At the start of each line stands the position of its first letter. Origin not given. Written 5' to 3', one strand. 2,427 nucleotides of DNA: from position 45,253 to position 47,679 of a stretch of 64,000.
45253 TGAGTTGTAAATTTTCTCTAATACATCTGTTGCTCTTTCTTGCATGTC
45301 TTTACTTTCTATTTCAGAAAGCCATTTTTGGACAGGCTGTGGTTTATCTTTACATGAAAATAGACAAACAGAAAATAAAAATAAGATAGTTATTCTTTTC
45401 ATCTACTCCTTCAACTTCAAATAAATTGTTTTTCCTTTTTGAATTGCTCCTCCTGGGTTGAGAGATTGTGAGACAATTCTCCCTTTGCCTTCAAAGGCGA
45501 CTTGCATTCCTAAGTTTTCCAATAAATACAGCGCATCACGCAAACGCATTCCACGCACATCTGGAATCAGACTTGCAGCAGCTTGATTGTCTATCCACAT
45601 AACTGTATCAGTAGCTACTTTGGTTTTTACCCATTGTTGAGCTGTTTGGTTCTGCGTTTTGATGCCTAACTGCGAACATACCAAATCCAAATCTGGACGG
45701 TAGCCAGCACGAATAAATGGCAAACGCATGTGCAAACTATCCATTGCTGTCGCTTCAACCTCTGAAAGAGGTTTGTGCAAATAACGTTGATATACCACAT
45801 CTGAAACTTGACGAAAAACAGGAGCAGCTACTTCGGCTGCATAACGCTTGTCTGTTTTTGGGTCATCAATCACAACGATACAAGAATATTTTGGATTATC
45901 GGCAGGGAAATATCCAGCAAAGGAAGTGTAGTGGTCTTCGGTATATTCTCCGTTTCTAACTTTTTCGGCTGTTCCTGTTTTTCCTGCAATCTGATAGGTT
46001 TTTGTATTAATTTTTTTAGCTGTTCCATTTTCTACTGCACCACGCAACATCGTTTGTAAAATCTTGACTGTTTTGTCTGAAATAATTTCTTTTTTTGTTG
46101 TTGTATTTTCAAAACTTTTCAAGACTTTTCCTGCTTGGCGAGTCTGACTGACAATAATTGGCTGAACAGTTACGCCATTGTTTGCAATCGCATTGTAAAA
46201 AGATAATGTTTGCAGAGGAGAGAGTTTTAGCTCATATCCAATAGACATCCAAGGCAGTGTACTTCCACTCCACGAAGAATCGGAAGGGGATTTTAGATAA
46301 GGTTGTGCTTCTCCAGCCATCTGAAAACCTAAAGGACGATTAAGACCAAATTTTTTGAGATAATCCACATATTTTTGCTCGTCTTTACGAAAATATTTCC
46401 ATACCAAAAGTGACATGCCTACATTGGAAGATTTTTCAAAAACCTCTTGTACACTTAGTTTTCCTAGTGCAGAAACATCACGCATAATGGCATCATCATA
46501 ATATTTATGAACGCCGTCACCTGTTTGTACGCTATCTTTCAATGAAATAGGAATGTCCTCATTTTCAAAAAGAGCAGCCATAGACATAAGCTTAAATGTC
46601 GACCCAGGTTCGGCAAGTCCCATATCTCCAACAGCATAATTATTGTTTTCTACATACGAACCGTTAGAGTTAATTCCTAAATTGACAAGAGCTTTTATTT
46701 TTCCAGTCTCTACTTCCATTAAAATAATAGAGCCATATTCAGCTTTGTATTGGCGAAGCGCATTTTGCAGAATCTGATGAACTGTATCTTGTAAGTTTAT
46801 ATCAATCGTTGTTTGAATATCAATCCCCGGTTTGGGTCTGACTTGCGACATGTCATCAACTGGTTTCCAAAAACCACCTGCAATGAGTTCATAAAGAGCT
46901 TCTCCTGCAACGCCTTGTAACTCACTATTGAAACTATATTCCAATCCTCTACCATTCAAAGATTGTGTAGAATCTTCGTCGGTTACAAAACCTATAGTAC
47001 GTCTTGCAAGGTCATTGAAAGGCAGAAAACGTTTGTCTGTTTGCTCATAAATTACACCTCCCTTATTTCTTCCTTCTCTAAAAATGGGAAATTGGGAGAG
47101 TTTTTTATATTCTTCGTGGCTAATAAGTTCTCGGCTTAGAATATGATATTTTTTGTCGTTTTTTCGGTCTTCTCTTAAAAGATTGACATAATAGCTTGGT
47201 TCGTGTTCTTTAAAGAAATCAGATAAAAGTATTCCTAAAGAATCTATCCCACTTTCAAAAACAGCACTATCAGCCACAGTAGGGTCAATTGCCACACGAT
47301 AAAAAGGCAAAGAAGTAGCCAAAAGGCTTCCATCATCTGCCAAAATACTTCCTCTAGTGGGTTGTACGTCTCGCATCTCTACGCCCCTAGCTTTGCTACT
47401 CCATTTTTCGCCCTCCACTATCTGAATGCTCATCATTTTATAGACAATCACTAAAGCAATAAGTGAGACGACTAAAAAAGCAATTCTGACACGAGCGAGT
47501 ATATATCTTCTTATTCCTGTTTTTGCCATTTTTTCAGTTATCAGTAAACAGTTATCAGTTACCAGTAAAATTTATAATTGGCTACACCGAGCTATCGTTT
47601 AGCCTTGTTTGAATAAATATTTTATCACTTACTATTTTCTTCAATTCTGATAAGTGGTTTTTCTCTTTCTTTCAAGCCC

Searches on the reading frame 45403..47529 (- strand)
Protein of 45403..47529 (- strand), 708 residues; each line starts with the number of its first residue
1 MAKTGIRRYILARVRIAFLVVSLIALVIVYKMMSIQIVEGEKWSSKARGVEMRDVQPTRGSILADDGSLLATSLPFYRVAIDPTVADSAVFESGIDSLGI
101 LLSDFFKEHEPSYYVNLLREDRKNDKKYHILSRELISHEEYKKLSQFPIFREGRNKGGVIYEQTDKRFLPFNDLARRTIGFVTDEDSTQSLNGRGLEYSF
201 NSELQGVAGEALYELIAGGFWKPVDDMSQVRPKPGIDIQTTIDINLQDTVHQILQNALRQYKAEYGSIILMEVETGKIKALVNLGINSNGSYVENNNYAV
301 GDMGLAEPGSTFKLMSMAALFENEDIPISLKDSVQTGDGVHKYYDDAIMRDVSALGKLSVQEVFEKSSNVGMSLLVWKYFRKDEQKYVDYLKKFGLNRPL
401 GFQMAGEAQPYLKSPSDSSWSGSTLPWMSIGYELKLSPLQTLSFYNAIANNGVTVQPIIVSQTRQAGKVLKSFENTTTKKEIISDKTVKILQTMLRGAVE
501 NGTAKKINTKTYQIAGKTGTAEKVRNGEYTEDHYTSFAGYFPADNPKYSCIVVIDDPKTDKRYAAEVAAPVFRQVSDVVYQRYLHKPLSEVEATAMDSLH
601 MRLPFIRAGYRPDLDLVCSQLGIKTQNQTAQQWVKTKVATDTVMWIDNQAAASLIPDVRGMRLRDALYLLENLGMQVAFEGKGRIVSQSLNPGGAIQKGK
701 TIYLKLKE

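Call 8: search_protein_families(library=pfam, proteins=[window:45403-47529:-])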
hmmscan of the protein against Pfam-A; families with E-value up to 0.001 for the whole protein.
window:45403-47529:- (708 aa): 3 families
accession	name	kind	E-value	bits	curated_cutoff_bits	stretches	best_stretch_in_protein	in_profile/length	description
PF00905.27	Transpeptidase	-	1.5e-52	179.2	22.1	1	266-576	1-298/299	Penicillin binding protein transpeptidase domain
PF03717.20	PBP_dimer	-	5.4e-12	46.9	24.4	1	55-217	2-171/180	Penicillin-binding Protein dimerisation domain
PF03793.24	PASTA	-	1.2e-11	44.8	23.2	1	655-706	3-62/64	PASTA domain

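Call 31: find_homologous_proteins(query=window:45403-47529:-, max_evalue=1e-30)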
Query window:45403-47529:- (708 aa): 6618 proteins with E <= 1e-30 among 8000 candidates; the best 120 are listed.
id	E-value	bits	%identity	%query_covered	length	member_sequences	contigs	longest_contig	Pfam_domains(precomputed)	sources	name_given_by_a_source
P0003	0.0e+0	1588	100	100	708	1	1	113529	PF03717.21,PF03793.25,PF00905.28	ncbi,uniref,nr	ncbi:penicillin-binding protein [Bernardetia sp.]|uniref:penicillin-binding protein n=1 Tax=Bernarde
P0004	0.0e+0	1440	89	100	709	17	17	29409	PF03717.21,PF03793.25,PF00905.28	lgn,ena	-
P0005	0.0e+0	1435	89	100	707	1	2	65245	PF03717.21,PF03793.25,PF00905.28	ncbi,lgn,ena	-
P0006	0.0e+0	1408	87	100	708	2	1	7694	PF03717.21,PF03793.25,PF00905.28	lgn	-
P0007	0.0e+0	1368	90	94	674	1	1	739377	PF03717.21,PF00905.28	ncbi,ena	-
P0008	4.1e-295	999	62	99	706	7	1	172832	PF03717.21,PF03793.25,PF00905.28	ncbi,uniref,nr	ncbi:penicillin-binding protein [Hugenholtzia roseola]|uniref:penicillin-binding protein n=1 Tax=Hug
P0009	4.3e-281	953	90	66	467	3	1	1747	PF03793.25,PF00905.28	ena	-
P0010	3.4e-274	930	58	100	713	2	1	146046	PF03717.21,PF13354.13,PF03793.25,PF00905.28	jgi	jgi:cell division protein FtsI (penicillin-binding protein 3)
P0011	2.6e-261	887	55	99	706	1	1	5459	PF03717.21,PF03793.25,PF00905.28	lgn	-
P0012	3.2e-258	877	55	99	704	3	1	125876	PF03717.21,PF03793.25,PF00905.28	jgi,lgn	-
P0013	1.4e-254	865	55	96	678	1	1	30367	PF03717.21,PF03793.25,PF00905.28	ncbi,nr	ncbi:MAG: transpeptidase family protein [Bernardetiaceae bacterium]|nr:transpeptidase family protein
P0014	6.3e-251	853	54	100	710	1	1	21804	PF03717.21,PF03793.25,PF00905.28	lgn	-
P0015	3.2e-248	844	53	100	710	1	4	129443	PF03717.21,PF03793.25,PF00905.28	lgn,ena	-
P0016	3.5e-248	844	54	100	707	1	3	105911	PF03717.21,PF03793.25,PF00905.28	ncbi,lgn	ncbi:MAG: penicillin-binding protein [Bernardetiaceae bacterium]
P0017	2.2e-246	838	52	100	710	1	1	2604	PF03717.21,PF03793.25,PF00905.28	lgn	-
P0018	3.5e-240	818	52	99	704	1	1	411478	PF03717.21,PF03793.25,PF00905.28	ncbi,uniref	ncbi:penicillin-binding protein [Rapidithrix thailandica]|uniref:Penicillin-binding protein n=1 Tax=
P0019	1.1e-238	813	53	99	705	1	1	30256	PF03717.21,PF03793.25,PF00905.28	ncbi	-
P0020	2.4e-238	811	53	98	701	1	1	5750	PF03717.21,PF03793.25,PF00905.28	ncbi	ncbi:MAG: penicillin-binding protein, partial [Bacteroidota bacterium]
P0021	4.8e-237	807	53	99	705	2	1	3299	PF03717.21,PF03793.25,PF00905.28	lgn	-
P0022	7.5e-235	800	50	99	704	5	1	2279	PF03717.21,PF03793.25,PF00905.28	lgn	-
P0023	1.6e-232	792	50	97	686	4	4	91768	PF03717.21,PF03793.25,PF00905.28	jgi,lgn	jgi:cell division protein FtsI (penicillin-binding protein 3)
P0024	3.4e-232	791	51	97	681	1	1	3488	PF03717.21,PF03793.25,PF00905.28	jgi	-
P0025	4.2e-232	791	52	99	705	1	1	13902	PF03717.21,PF03793.25,PF00905.28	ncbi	-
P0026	4.3e-232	791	51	99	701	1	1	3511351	PF03717.21,PF03793.25,PF00905.28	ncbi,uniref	ncbi:penicillin-binding protein [Limibacter armeniacum]|uniref:penicillin-binding protein n=1 Tax=Li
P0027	2.0e-231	789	52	99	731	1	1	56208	PF03717.21,PF03793.25,PF00905.28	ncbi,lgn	-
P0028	3.2e-231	788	51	99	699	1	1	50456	PF03717.21,PF03793.25,PF00905.28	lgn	-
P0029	2.2e-230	785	49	99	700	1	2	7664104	PF03717.21,PF03793.25,PF00905.28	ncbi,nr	ncbi:penicillin-binding protein [Flammeovirgaceae bacterium SG7u.111]|nr:penicillin-binding protein 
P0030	2.9e-230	785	51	99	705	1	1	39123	PF03717.21,PF03793.25,PF00905.28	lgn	-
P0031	2.9e-230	785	52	99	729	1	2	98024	PF03717.21,PF03793.25,PF00905.28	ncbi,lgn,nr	ncbi:MAG: PASTA domain-containing protein [Cytophagales bacterium]|nr:MAG: PASTA domain-containing p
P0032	3.1e-230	785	50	99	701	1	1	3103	PF03717.21,PF03793.25,PF00905.28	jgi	jgi:cell division protein FtsI (penicillin-binding protein 3)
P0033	6.2e-230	784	51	99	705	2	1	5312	PF03717.21,PF03793.25,PF00905.28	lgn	-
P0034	3.0e-229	781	51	99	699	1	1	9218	PF03717.21,PF03793.25,PF00905.28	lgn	-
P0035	6.2e-229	780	52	98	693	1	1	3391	PF03717.21,PF03793.25,PF00905.28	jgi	-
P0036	1.9e-228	779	51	99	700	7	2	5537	PF03717.21,PF03793.25,PF00905.28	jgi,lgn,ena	jgi:cell division protein FtsI (penicillin-binding protein 3)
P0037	4.0e-228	778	51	99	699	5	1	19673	PF03717.21,PF03793.25,PF00905.28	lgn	-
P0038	3.0e-227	775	50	99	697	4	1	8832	PF03717.21,PF03793.25,PF00905.28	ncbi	-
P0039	3.2e-227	775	51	99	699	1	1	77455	PF03717.21,PF03793.25,PF00905.28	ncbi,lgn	ncbi:MAG: penicillin-binding protein [Ekhidna sp.]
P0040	3.6e-227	775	51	99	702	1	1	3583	PF03717.21,PF03793.25,PF00905.28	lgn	-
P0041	3.9e-227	774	50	99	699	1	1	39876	PF03717.21,PF03793.25,PF00905.28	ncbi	-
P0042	4.9e-227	774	51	98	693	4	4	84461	PF03717.21,PF03793.25,PF00905.28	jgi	-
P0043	1.0e-226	773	50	99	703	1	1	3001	PF03717.21,PF03793.25,PF00905.28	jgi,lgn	jgi:cell division protein FtsI (penicillin-binding protein 3)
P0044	2.5e-226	772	51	99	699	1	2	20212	PF03717.21,PF03793.25,PF00905.28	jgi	jgi:cell division protein FtsI (penicillin-binding protein 3)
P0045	3.2e-226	771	50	99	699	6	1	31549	PF03717.21,PF03793.25,PF00905.28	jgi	jgi:cell division protein FtsI (penicillin-binding protein 3)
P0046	3.8e-226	771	50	99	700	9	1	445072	PF03717.21,PF03793.25,PF00905.28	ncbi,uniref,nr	ncbi:MAG: transpeptidase family protein [Sporocytophaga sp.]|uniref:penicillin-binding protein n=1 T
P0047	4.4e-226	771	50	99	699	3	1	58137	PF03717.21,PF03793.25,PF00905.28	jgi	jgi:cell division protein FtsI (penicillin-binding protein 3)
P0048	1.1e-225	770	50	99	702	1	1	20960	PF03717.21,PF03793.25,PF00905.28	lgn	-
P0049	1.2e-225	770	50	99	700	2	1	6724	PF03717.21,PF03793.25,PF00905.28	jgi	jgi:cell division protein FtsI (penicillin-binding protein 3)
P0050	2.6e-225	768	49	99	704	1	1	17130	PF03717.21,PF03793.25,PF00905.28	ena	-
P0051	2.9e-225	768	50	99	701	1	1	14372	PF03717.21,PF03793.25,PF00905.28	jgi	jgi:cell division protein FtsI (penicillin-binding protein 3)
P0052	3.0e-225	768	50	99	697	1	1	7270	PF03717.21,PF03793.25,PF00905.28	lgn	-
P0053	4.1e-225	768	51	99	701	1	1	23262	PF03717.21,PF03793.25,PF00905.28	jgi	jgi:cell division protein FtsI (penicillin-binding protein 3)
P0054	5.4e-225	767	50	99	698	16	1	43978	PF03717.21,PF03793.25,PF00905.28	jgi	-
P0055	6.7e-225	767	49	99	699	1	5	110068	PF03717.21,PF03793.25,PF00905.28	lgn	-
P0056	7.5e-225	767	48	99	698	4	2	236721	PF03717.21,PF03793.25,PF00905.28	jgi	jgi:cell division protein FtsI (penicillin-binding protein 3)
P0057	7.6e-225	767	49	99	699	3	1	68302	PF03717.21,PF03793.25,PF00905.28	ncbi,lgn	-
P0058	7.6e-225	767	50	99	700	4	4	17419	PF03717.21,PF03793.25,PF00905.28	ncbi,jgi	ncbi:MAG: cell division protein FtsI (penicillin-binding protein 3) [Marinoscillum sp.]|jgi:cell div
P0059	1.2e-224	766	51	98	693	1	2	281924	PF03717.21,PF03793.25,PF00905.28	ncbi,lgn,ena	-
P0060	2.3e-224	765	51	99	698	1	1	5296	PF03717.21,PF03793.25,PF00905.28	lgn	-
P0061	3.7e-224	765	50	99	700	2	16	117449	PF03717.21,PF03793.25,PF00905.28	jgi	jgi:cell division protein FtsI (penicillin-binding protein 3)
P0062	4.7e-224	764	51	99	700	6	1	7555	PF03717.21,PF03793.25,PF00905.28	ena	-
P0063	4.9e-224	764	50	99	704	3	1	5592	PF03717.21,PF03793.25,PF00905.28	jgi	jgi:cell division protein FtsI (penicillin-binding protein 3)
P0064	7.4e-224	764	49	99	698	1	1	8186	PF03717.21,PF03793.25,PF00905.28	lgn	-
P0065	1.1e-223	763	50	99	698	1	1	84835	PF03717.21,PF03793.25,PF00905.28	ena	-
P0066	1.3e-223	763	51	99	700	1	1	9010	PF03717.21,PF03793.25,PF00905.28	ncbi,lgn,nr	ncbi:MAG: transpeptidase family protein [Cyclobacteriaceae bacterium]|nr:transpeptidase family prote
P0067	1.5e-223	763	51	98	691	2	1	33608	PF03717.21,PF03793.25,PF00905.28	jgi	jgi:cell division protein FtsI (penicillin-binding protein 3)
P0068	1.6e-223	762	50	99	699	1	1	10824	PF03717.21,PF03793.25,PF00905.28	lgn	-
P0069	1.6e-223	762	50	99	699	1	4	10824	PF03717.21,PF03793.25,PF00905.28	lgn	-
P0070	2.1e-223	762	50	99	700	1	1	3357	PF03717.21,PF03793.25,PF00905.28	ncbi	-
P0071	2.3e-223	762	50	99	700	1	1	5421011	PF03717.21,PF03793.25,PF00905.28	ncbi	ncbi:MAG: penicillin-binding protein [Bacteroidota bacterium]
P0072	2.4e-223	762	52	99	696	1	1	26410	PF03717.21,PF03793.25,PF00905.28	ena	-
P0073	2.8e-223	762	49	99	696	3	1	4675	PF03717.21,PF03793.25,PF00905.28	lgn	-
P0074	2.9e-223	762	49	99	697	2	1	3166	PF03717.21,PF03793.25,PF00905.28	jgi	-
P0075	4.8e-223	761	51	99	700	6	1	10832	PF03717.21,PF03793.25,PF00905.28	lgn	-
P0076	6.1e-223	761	51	99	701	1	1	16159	PF03717.21,PF03793.25,PF00905.28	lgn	-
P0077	1.0e-222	760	50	99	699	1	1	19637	PF03717.21,PF03793.25,PF00905.28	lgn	-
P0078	1.1e-222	760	50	99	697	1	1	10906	PF03717.21,PF03793.25,PF00905.28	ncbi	ncbi:MAG: penicillin-binding protein [Cytophagaceae bacterium]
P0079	1.3e-222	759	49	99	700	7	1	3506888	PF03717.21,PF03793.25,PF00905.28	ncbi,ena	-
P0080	1.4e-222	759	49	99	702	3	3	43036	PF03717.21,PF03793.25,PF00905.28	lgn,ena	-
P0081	1.4e-222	759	51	99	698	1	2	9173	PF03717.21,PF03793.25,PF00905.28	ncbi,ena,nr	ncbi:MAG: transpeptidase family protein [Hymenobacteraceae bacterium]|nr:transpeptidase family prote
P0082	2.6e-222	758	49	99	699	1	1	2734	PF03717.21,PF03793.25,PF00905.28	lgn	-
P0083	2.7e-222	758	48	98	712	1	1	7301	PF03717.21,PF03793.25,PF00905.28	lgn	-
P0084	2.9e-222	758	49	99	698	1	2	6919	PF03717.21,PF03793.25,PF00905.28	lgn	-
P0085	2.9e-222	758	49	99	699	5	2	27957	PF03717.21,PF03793.25,PF00905.28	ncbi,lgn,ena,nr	ncbi:MAG: transpeptidase family protein [Ekhidna sp.]|nr:transpeptidase family protein [Ekhidna sp.]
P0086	4.2e-222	758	51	99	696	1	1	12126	PF03717.21,PF03793.25,PF00905.28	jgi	-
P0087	4.2e-222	758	50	99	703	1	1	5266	PF03717.21,PF03793.25,PF00905.28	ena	-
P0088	4.4e-222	758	50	99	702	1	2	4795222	PF03717.21,PF03793.25,PF00905.28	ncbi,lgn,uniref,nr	ncbi:penicillin-binding protein [Aureibacter tunicatorum]|uniref:Cell division protein FtsI (Penicil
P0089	4.6e-222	758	48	99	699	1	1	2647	PF03717.21,PF03793.25,PF00905.28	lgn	-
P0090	4.8e-222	758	50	99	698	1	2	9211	PF03717.21,PF03793.25,PF00905.28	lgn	-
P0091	4.9e-222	758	48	99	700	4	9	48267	PF03717.21,PF03793.25,PF00905.28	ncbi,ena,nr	ncbi:MAG: cell division protein [Thalassobius sp.]|nr:cell division protein [Thalassovita sp.]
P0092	5.6e-222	757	51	99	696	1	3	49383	PF03717.21,PF03793.25,PF00905.28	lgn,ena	-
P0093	5.6e-222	757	50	99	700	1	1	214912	PF03717.21,PF03793.25,PF00905.28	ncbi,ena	-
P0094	5.6e-222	757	49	99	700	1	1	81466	PF03717.21,PF03793.25,PF00905.28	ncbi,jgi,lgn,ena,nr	ncbi:MAG: transpeptidase family protein [Cyclobacteriaceae bacterium]|nr:transpeptidase family prote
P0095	6.8e-222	757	50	99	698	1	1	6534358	PF03717.21,PF03793.25,PF00905.28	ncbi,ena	-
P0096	7.0e-222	757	50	99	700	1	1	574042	PF03717.21,PF03793.25,PF00905.28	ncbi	-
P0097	7.0e-222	757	50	99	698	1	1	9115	PF03717.21,PF03793.25,PF00905.28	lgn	-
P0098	7.4e-222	757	50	99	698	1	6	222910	PF03717.21,PF03793.25,PF00905.28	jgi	jgi:cell division protein FtsI (penicillin-binding protein 3)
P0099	1.0e-221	756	49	99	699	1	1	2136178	PF03717.21,PF03793.25,PF00905.28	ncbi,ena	-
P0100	1.2e-221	756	51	99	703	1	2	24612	PF03717.21,PF03793.25,PF00905.28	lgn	-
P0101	1.3e-221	756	48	100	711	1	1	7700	PF03717.21,PF03793.25,PF00905.28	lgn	-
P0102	1.4e-221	756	49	99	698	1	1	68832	PF03717.21,PF03793.25,PF00905.28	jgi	jgi:cell division protein FtsI (penicillin-binding protein 3)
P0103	1.5e-221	756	49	99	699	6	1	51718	PF03717.21,PF03793.25,PF00905.28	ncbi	ncbi:MAG: penicillin-binding protein [Ekhidna sp.]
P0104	1.5e-221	756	48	99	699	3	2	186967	PF03717.21,PF03793.25,PF00905.28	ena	-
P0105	1.6e-221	756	48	99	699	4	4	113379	PF03717.21,PF03793.25,PF00905.28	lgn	-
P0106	1.8e-221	756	49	99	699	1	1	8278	PF03717.21,PF03793.25,PF00905.28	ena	-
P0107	2.1e-221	755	51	99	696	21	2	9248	PF03717.21,PF03793.25,PF00905.28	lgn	-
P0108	3.0e-221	755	51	99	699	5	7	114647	PF03717.21,PF03793.25,PF00905.28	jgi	-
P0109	3.5e-221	755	50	99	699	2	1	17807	PF03717.21,PF03793.25,PF00905.28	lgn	-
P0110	3.8e-221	755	52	99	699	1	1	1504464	PF03717.21,PF03793.25,PF00905.28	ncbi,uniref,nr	ncbi:penicillin-binding protein [Pontibacter litorisediminis]|uniref:penicillin-binding protein n=1 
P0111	4.0e-221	755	49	99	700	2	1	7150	PF03717.21,PF03793.25,PF00905.28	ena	-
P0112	4.2e-221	754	49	99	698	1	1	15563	PF03717.21,PF03793.25,PF00905.28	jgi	-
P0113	5.0e-221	754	50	99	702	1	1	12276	PF03717.21,PF03793.25,PF00905.28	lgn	-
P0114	5.9e-221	754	50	99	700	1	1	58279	PF03717.21,PF03793.25,PF00905.28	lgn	-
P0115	7.5e-221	754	49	99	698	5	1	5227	PF03717.21,PF03793.25,PF00905.28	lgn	-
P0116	7.9e-221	754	49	99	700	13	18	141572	PF03717.21,PF03793.25,PF00905.28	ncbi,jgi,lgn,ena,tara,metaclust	tara:strand:- start:34717 stop:36819 length:2103 start_codon:yes stop_codon:yes gene_type:complete|m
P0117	8.0e-221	754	51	99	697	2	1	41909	PF03717.21,PF03793.25,PF00905.28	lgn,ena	-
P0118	8.0e-221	754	50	99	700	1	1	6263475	PF03717.21,PF03793.25,PF00905.28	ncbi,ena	-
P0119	8.4e-221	753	50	97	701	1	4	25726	PF03717.21,PF03793.25,PF00905.28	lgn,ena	-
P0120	9.5e-221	753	49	99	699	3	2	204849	PF03717.21,PF03793.25,PF00905.28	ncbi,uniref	ncbi:penicillin-binding protein [Ekhidna sp.]|uniref:penicillin-binding protein n=1 Tax=Ekhidna sp. 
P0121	1.0e-220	753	50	99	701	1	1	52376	PF03717.21,PF03793.25,PF00905.28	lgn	-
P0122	1.1e-220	753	50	99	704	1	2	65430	PF03717.21,PF03793.25,PF00905.28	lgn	-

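Call 32: find_encoding_contigs(protein=P0005, flank=2500, max_places=1)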
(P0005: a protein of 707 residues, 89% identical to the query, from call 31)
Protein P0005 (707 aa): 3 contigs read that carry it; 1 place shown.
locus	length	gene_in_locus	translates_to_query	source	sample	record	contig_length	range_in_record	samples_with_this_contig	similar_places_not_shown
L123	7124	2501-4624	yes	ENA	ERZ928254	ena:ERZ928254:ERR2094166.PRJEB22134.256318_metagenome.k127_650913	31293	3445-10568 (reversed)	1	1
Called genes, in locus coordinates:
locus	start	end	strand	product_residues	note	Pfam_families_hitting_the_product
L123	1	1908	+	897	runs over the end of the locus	PF17900:Peptidase_M1_N, PF01433:Peptidase_M1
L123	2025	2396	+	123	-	PF19579:FtsL_2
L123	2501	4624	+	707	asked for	PF03717:PBP_dimer, PF00905:Transpeptidase, PF03793:PASTA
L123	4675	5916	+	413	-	-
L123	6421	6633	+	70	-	PF18506:RelB-like (faint)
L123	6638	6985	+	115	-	-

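Call 33: find_encoding_contigs(protein=P0007, flank=2500, max_places=1)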
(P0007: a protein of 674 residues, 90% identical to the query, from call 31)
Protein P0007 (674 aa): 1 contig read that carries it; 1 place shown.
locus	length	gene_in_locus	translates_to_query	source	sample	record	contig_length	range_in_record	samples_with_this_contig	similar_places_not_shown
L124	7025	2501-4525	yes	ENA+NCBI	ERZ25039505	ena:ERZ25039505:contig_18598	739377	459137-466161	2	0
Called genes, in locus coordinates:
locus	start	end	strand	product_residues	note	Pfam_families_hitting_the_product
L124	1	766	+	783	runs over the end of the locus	PF17900:Peptidase_M1_N, PF01433:Peptidase_M1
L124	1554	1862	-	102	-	-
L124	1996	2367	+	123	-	PF19579:FtsL_2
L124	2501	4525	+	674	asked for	PF03717:PBP_dimer, PF00905:Transpeptidase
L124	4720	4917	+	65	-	-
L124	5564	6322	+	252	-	-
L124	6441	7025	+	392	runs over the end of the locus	PF21338:Top1B_N_bact, PF01028:Topoisom_I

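Call 34: find_encoding_contigs(protein=P0004, flank=2500, max_places=2)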
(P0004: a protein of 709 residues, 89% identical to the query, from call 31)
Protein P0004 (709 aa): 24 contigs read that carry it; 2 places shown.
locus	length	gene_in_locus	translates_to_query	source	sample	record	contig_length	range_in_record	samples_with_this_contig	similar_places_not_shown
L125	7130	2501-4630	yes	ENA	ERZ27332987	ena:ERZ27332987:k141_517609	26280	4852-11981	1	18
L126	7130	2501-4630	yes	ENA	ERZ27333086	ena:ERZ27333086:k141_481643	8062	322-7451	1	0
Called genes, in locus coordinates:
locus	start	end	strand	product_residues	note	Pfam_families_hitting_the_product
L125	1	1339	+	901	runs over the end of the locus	PF17900:Peptidase_M1_N, PF01433:Peptidase_M1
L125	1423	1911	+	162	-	-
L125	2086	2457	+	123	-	PF19579:FtsL_2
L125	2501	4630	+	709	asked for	PF03717:PBP_dimer, PF00905:Transpeptidase, PF03793:PASTA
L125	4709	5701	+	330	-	PF00145:DNA_methylase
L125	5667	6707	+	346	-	PF09554:RE_HaeII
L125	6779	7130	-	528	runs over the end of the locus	PF00082:Peptidase_S8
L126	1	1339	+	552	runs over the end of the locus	?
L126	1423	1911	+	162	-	-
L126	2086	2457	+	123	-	PF19579:FtsL_2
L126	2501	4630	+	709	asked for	PF03717:PBP_dimer, PF00905:Transpeptidase, PF03793:PASTA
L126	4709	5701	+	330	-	PF00145:DNA_methylase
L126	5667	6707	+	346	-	PF09554:RE_HaeII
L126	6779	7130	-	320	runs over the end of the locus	?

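Call 35: find_encoding_contigs(protein=P0008, flank=2500, max_places=1)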
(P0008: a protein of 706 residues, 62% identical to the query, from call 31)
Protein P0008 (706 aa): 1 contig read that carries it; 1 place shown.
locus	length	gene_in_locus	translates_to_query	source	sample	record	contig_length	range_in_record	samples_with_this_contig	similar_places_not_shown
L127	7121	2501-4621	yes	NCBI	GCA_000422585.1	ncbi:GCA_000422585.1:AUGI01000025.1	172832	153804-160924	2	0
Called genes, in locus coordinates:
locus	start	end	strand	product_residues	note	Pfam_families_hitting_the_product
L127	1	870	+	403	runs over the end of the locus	-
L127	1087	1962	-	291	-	PF11138:DUF2911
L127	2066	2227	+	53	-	-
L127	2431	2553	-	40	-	-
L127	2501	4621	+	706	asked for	PF03717:PBP_dimer, PF00905:Transpeptidase, PF03793:PASTA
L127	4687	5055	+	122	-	-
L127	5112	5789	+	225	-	PF06271:RDD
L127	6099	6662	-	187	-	-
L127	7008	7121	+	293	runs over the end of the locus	PF03755:YicC-like_N, PF08340:YicC-like_C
